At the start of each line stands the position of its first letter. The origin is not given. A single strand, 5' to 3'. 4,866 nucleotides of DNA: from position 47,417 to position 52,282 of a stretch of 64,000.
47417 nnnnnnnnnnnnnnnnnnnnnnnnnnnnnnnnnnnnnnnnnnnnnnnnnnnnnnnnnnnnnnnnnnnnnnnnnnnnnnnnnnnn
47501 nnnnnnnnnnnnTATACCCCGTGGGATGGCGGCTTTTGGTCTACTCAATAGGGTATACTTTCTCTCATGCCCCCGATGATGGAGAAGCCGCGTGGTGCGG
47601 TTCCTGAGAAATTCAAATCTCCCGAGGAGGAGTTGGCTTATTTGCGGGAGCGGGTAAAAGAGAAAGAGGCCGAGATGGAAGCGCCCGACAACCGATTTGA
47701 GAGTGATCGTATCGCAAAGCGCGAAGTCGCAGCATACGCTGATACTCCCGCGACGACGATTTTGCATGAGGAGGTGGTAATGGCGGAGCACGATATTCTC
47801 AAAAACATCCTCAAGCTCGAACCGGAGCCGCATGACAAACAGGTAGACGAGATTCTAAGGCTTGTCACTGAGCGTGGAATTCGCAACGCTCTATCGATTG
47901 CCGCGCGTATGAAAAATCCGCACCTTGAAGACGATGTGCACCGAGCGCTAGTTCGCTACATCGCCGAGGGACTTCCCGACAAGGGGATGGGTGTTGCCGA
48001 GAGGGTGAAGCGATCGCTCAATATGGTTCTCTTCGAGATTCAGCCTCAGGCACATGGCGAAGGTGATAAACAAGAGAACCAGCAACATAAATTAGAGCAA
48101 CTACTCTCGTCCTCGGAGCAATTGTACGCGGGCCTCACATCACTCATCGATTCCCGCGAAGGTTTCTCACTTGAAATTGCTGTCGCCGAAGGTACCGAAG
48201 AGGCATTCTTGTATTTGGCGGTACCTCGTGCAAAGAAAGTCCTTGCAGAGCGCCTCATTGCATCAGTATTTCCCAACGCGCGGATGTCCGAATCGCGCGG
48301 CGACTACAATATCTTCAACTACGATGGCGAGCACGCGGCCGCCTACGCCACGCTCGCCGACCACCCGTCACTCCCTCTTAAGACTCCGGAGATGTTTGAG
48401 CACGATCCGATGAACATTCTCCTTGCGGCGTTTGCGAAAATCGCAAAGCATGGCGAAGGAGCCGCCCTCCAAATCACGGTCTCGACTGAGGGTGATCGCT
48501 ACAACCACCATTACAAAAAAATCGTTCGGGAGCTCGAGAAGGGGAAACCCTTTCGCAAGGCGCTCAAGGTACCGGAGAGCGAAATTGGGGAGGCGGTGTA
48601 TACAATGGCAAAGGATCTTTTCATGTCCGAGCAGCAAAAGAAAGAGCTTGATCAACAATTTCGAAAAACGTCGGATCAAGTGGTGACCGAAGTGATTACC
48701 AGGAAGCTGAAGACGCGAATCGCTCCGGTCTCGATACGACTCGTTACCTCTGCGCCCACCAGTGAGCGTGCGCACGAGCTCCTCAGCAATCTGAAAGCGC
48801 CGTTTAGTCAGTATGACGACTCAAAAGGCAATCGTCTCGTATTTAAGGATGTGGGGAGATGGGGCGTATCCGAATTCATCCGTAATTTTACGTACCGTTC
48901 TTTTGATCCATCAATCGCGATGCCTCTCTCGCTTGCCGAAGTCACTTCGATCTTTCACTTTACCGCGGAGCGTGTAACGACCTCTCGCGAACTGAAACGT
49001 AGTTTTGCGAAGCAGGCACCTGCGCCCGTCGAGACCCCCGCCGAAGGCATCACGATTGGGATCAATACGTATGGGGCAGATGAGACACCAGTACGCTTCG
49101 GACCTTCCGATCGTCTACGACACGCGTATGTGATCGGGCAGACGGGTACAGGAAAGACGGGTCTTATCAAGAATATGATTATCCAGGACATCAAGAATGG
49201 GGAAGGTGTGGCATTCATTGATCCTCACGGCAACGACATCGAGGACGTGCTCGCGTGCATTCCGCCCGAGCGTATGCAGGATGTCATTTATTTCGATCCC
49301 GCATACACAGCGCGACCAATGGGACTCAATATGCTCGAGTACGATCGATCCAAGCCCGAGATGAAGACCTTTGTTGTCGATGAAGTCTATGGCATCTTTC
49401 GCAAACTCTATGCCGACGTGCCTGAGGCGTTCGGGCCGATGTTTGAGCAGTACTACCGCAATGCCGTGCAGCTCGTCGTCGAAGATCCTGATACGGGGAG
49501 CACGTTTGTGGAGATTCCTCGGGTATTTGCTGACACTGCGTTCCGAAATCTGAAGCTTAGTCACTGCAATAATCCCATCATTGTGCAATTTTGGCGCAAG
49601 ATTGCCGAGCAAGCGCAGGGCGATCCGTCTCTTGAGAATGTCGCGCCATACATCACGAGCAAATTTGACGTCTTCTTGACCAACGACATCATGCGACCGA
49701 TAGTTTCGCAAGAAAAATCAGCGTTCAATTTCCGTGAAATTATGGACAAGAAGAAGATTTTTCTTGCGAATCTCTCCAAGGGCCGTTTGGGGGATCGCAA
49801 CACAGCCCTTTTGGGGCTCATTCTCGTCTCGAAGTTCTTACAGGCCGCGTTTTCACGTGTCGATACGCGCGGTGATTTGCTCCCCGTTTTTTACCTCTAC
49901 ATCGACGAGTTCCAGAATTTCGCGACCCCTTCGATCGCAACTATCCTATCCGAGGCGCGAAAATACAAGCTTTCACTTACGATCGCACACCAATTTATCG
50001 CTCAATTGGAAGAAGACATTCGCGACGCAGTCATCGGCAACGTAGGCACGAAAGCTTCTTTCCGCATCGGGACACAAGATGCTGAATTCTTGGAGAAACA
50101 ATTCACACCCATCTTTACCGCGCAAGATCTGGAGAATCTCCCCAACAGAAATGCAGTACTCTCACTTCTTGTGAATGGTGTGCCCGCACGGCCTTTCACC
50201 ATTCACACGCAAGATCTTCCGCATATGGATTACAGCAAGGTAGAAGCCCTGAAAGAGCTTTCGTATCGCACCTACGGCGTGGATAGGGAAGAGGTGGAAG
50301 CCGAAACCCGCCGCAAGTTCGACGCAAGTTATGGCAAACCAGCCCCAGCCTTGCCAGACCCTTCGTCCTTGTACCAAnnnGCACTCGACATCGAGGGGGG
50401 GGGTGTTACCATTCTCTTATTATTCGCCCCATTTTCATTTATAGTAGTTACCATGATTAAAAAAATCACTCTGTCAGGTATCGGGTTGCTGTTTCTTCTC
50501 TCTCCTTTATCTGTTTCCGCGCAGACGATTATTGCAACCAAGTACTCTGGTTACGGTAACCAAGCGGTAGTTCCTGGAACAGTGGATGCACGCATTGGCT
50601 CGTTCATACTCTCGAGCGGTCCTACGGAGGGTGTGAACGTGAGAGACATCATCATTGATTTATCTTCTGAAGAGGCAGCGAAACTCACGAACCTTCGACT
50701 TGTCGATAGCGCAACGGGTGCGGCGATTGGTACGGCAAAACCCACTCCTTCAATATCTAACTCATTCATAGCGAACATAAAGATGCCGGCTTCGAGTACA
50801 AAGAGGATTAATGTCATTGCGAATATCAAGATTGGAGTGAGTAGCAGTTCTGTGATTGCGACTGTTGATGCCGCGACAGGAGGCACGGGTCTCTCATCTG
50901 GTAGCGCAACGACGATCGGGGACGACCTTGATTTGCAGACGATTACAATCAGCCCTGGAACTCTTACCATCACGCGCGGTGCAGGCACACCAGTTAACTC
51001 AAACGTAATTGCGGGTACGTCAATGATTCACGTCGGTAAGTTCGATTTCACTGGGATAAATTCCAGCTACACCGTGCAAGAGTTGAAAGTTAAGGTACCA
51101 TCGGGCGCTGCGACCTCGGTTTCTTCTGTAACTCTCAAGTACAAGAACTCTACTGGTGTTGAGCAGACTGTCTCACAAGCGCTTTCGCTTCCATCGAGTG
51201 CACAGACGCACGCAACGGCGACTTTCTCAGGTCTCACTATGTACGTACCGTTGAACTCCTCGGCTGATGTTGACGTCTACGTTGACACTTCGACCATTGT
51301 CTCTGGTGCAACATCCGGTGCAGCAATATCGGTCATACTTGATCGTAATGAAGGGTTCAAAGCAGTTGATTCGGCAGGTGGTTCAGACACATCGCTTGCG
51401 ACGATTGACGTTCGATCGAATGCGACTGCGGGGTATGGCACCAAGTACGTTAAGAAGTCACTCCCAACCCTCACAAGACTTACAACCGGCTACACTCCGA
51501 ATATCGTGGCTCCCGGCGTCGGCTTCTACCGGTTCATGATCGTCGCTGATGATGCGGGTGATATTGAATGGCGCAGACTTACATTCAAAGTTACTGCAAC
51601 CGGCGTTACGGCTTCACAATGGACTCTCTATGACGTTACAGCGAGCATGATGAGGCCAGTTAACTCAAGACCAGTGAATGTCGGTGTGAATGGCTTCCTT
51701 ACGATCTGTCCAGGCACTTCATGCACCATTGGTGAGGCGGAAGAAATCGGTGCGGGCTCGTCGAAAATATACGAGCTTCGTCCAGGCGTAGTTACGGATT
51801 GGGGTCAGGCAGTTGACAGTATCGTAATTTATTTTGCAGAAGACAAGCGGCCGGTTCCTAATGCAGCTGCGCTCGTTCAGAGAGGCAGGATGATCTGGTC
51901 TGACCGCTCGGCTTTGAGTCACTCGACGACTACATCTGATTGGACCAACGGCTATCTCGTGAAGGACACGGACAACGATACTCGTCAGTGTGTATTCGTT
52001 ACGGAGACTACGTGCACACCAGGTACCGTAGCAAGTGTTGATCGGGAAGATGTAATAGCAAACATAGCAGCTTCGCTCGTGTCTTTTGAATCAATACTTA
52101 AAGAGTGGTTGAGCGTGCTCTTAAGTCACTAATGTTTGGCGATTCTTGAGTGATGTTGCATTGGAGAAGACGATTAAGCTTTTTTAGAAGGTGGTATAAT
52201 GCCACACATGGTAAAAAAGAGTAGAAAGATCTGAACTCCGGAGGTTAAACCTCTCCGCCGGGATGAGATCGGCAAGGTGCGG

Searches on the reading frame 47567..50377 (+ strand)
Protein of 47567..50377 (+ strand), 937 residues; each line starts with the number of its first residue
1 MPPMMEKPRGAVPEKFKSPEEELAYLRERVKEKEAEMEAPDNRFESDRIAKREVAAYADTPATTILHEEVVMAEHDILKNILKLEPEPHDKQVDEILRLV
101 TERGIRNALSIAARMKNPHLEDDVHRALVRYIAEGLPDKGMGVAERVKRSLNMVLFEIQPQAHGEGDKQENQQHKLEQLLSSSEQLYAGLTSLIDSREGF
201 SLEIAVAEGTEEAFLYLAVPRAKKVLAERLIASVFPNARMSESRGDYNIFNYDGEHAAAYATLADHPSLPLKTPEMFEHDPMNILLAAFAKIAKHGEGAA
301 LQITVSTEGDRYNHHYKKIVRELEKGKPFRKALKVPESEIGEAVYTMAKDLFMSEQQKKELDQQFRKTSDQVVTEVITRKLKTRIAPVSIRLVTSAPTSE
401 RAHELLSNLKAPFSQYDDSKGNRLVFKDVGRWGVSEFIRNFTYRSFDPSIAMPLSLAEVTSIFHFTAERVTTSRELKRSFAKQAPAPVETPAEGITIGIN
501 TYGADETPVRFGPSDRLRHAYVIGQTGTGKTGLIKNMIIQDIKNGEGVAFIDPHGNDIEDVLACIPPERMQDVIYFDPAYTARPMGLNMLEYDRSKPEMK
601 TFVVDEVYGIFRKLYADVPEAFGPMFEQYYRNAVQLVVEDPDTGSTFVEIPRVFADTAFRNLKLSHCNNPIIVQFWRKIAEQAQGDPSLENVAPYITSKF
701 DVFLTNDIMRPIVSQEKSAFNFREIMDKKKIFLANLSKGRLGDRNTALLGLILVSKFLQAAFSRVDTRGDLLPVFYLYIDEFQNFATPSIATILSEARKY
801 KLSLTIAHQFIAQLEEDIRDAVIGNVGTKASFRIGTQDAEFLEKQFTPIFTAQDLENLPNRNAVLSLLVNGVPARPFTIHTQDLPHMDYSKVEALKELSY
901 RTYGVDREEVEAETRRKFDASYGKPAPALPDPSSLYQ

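Call 64: search_protein_families(library=pfam, proteins=[window:47567-50377:+], max_evalue=0.01)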
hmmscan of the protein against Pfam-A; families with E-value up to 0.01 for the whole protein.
window:47567-50377:+ (937 aa): 5 families
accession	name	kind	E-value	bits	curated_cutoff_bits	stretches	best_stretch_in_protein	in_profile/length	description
PF12696.13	TraG-D_C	-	5.2e-07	30.1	22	1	776-843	3-73/126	TraM recognition site of TraD and TraG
PF10412.15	TrwB_AAD_bind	-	0.00044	19.7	20.5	0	517-557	15-55/387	Type IV secretion-system coupling protein DNA-binding domain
PF01935.23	DUF87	-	0.00053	20.6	23.2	1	503-555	8-62/220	Helicase HerA, central domain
PF02534.20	T4SS-DNA_transf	-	0.0017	17.8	20.1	0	708-816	241-346/468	Type IV secretory system Conjugative DNA transfer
PF20720.3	nSTAND3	-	0.0052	16.9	27.2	0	519-577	19-72/155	Novel STAND NTPase 3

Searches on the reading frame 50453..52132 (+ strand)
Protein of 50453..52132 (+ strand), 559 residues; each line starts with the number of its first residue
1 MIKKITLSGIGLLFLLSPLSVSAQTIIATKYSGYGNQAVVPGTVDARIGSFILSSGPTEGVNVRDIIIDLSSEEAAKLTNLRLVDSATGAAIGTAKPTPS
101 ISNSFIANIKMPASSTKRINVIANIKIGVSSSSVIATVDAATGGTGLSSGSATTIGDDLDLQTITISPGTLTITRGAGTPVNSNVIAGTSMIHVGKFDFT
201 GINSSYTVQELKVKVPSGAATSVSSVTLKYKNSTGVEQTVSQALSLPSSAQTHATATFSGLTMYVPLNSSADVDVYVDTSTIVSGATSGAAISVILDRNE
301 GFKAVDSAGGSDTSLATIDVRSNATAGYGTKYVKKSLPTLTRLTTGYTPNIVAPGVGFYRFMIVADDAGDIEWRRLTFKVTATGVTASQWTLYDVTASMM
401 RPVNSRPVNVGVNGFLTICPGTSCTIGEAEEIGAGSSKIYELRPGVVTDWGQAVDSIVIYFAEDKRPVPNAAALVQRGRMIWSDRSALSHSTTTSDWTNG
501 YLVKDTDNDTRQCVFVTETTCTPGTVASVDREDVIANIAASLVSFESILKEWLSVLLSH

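Call 9: search_protein_families(library=pfam, proteins=[window:50453-52129:+], max_evalue=0.1)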
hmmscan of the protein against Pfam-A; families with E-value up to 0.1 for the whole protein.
window:50453-52129:+ (559 aa): 0 families

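Call 12: find_encoding_contigs(protein=window:50453-52132:+, flank=10000, max_places=4)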
Protein window:50453-52132:+ (559 aa): 7 contigs read that carry it; 4 places shown.
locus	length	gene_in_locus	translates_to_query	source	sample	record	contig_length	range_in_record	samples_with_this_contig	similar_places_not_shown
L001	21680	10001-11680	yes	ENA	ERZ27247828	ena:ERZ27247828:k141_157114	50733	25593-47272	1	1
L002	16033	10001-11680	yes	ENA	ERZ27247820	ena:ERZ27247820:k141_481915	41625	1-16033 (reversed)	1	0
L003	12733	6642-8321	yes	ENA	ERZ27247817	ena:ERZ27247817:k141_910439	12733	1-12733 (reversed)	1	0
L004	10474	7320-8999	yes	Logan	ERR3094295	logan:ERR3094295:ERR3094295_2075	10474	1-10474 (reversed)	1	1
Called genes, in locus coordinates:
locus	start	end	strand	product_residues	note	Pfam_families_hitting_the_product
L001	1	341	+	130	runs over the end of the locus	PF00410:Ribosomal_S8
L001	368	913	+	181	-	PF00347:Ribosomal_L6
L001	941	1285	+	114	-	PF00861:Ribosomal_L18p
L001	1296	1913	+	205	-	PF00333:Ribosomal_S5, PF03719:Ribosomal_S5_C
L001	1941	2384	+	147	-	PF00828:Ribosomal_L27A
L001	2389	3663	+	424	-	PF00344:SecY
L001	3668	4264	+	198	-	PF00625:Guanylate_kin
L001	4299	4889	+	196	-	PF00406:ADK, PF13207:AAA_17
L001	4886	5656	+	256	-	PF00557:Peptidase_M24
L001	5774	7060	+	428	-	PF02844:GARS_N, PF01071:GARS_A, PF02786:CPSase_L_D2 (faint), PF02222:ATP-grasp (weak), PF13535:ATP-grasp_4 (weak), PF02843:GARS_C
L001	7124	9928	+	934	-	PF26449:DUF8128 (weak), PF12696:TraG-D_C (weak)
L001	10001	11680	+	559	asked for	-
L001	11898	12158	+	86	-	-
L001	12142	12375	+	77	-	PF10049:DUF2283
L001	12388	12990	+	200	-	PF00334:NDK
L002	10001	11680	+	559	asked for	-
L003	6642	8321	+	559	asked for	-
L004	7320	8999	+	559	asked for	-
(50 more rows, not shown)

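Call 19: search_protein_families(library=ncbifam, proteins=[window:50453-52129:+], max_evalue=0.1)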
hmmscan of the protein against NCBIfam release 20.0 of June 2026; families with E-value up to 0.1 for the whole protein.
window:50453-52129:+ (559 aa): 0 families

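Call 49: find_homologous_proteins(query=window:50453-52129:+, max_evalue=0.00001)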
Query window:50453-52129:+ (559 aa): 31 proteins with E <= 0.00001 among 8000 candidates.
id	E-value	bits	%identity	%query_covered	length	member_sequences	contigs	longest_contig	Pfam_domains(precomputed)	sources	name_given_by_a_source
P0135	0.0e+0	1188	100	100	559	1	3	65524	-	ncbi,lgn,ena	-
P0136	1.0e-171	590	59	90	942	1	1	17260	-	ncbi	-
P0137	1.3e-170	587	59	90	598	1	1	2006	-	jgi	-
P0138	4.0e-164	565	57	90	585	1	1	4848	-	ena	-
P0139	3.3e-149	516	57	82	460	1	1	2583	-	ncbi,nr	ncbi:MAG TPA: hypothetical protein VJB15_01495, partial [Rhodothermia bacterium]|nr:hypothetical pro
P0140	2.1e-129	451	58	69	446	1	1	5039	-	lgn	-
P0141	1.1e-126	442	60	64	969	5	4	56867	-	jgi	jgi:hypothetical protein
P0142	7.3e-125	436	63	63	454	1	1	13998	-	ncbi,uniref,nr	ncbi:MAG: hypothetical protein UY98_C0040G0008 [Candidatus Kaiserbacteria bacterium GW2011_GWA2_58_9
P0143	1.7e-115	405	47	87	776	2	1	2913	-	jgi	jgi:hypothetical protein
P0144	1.6e-105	372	44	87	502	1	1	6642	-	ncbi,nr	ncbi:MAG TPA: hypothetical protein VFP46_02705, partial [Candidatus Paceibacterota bacterium]|nr:hyp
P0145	5.6e-96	340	46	87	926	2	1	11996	-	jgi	-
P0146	7.6e-95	337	45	87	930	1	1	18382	-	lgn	-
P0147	5.1e-93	331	43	87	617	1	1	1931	-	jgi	jgi:hypothetical protein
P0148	1.8e-90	322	43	87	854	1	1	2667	-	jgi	jgi:hypothetical protein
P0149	6.6e-90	320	43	87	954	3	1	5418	PF13205.13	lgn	-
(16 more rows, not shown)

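Call 67: predict_structure(alignment_id=A7)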
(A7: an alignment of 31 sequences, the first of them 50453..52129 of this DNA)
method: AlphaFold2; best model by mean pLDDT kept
length: 559 residues; sequences in the alignment: 31
mean_pLDDT: 83.5   pTM: 0.68
mean pLDDT of the five models: 83.5, 83.1, 82.9, 81.2, 77.3
residues with pLDDT >= 90: 239; 70-90: 237; 50-70: 43; < 50: 40
segments of 3 or more residues with pLDDT < 50: 1-21, 513-530
pLDDT, mean of each block of 10 residues (from residue 1): 39 42 78 85 91 93 97 95 96 96 96 96 89 94 93 94 86 81 90 93 86 90 93 94 88 92 88 94 74 87 82 72 85 91 74 84 91 91 87 88 64 82 77 94 89 83 84 88 88 90 63 47 42 68 82 79
secondary structure, 60 per line:
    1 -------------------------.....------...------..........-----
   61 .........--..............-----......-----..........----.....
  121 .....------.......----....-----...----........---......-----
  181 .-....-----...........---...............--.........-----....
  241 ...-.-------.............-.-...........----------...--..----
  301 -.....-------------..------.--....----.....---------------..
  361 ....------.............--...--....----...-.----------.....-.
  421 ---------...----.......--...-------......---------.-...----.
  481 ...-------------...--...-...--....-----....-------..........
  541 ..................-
elements in order: E26-30 E37-39 E46-55 E61-69 H72-77 E78-85 E91-96 E102-111 E116-125 E132-138 E143-146 E152-154 E159-166 E170-175 E183-186 E192-202 E206-216 H217-220 E223-231 E237-243 E253-265 E269-279 E290-292 E302-306 E331-334 E339-343 E359-364 E371-383 E386-388 E391-394 E399-401 E414-418 E430-432 E437-443 E446-448 E456-461 E480-483 E497-499 E502-504 E511-514 E520-523 H531-558

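Call 70: fold_search(model_id=the predicted structure, library=pdb)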
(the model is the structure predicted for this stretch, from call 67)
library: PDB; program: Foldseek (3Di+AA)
matches with E <= 10: 1358; with E <= 0.001: 102
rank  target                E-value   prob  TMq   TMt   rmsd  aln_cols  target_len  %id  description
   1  8beg_A                3.2e-11  1.00  0.17  0.16  18.3       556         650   11  Structure of Ig-like domains from PrgB (released 2022-11-30)
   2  9e8a_A                5.2e-10  1.00  0.22  0.15  20.7       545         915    9  Integrin aIIbb3 bent conformation from human platelet membrane crude preparation (released 2025-10-15)
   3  8t2v_A                1.4e-09  1.00  0.20  0.14  21.0       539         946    9  Cryo-EM Structures of Full-length Integrin alphaIIbbeta3 in Native Lipids (released 2023-07-26)
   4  6avq_A                4.2e-09  1.00  0.22  0.15  20.8       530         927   10  The Therapeutic Antibody LM609 Selectively Inhibits Ligand Binding to Human alpha-V beta-3 Integrin via Steric Hindran (released 2017-11-01)
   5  4mmz_A                5.4e-09  1.00  0.19  0.13  21.1       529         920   10  Integrin AlphaVBeta3 ectodomain bound to an antagonistic tenth domain of Fibronectin (released 2014-03-26)
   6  3fcs_A                5.7e-09  1.00  0.21  0.15  20.4       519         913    8  Structure of complete ectodomain of integrin aIIBb3 (released 2009-01-20)
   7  8xen_A                6.3e-09  1.00  0.22  0.16  16.6       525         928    8  Cryo-EM structure of integrin ITGAV/ITGB3 complex, conformation 4 (released 2024-12-18)
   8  3fcs_C                8.5e-09  1.00  0.21  0.15  20.2       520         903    9  Structure of complete ectodomain of integrin aIIBb3 (released 2009-01-20)
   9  4nen_A                8.9e-09  1.00  0.22  0.14  22.2       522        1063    9  An internal ligand-bound, metastable state of a leukocyte integrin, aXb2 (released 2014-01-15)
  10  6avr_A                9.4e-09  1.00  0.22  0.15  19.6       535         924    9  Human alpha-V beta-3 Integrin (intermediate conformation) in complex with the therapeutic antibody LM609 (released 2017-11-01)
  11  7usl_A                9.4e-09  1.00  0.21  0.15  20.6       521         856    9  Integrin alphaM/beta2 ectodomain in complex with adenylate cyclase toxin RTX751 and M1F5 Fab (released 2022-08-17)
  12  6avu_A                1.3e-08  1.00  0.22  0.15  16.6       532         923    9  Human alpha-V beta-3 Integrin (open conformation) in complex with the therapeutic antibody LM609 (released 2017-11-01)
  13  5es4_C                2.5e-08  1.00  0.26  0.18  22.5       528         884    8  RE-REFINEMENT OF INTEGRIN ALPHAXBETA2 ECTODOMAIN IN THE CLOSED/BENT CONFORMATION (released 2016-03-02)
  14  4g1e_A                3.3e-08  1.00  0.21  0.14  20.8       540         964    9  Crystal structure of integrin alpha V beta 3 with coil-coiled tag. (released 2012-12-12)
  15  3opu_A                4.1e-08  1.00  0.20  0.28  12.1       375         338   11  Crystal structure of the C-terminal domain of Streptococcus mutans surface protein SpaP (released 2011-01-19)
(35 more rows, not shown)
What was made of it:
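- Closest known: Tandem Ig-fold adhesin stalks of Gram-positive bacteria. Same: These are the best structural matches of the g3 interior (Foldseek E 3e-11 to 4e-7, call 70).
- The g3 model (pLDDT 83.5) is three beta-sandwiches whose best PDB matches are Gram-positive adhesin stalks: PrgB Ig-like domains (E 3e-11), SpaP and BspA C-terminal domains, and Bap (calls 67, 70).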
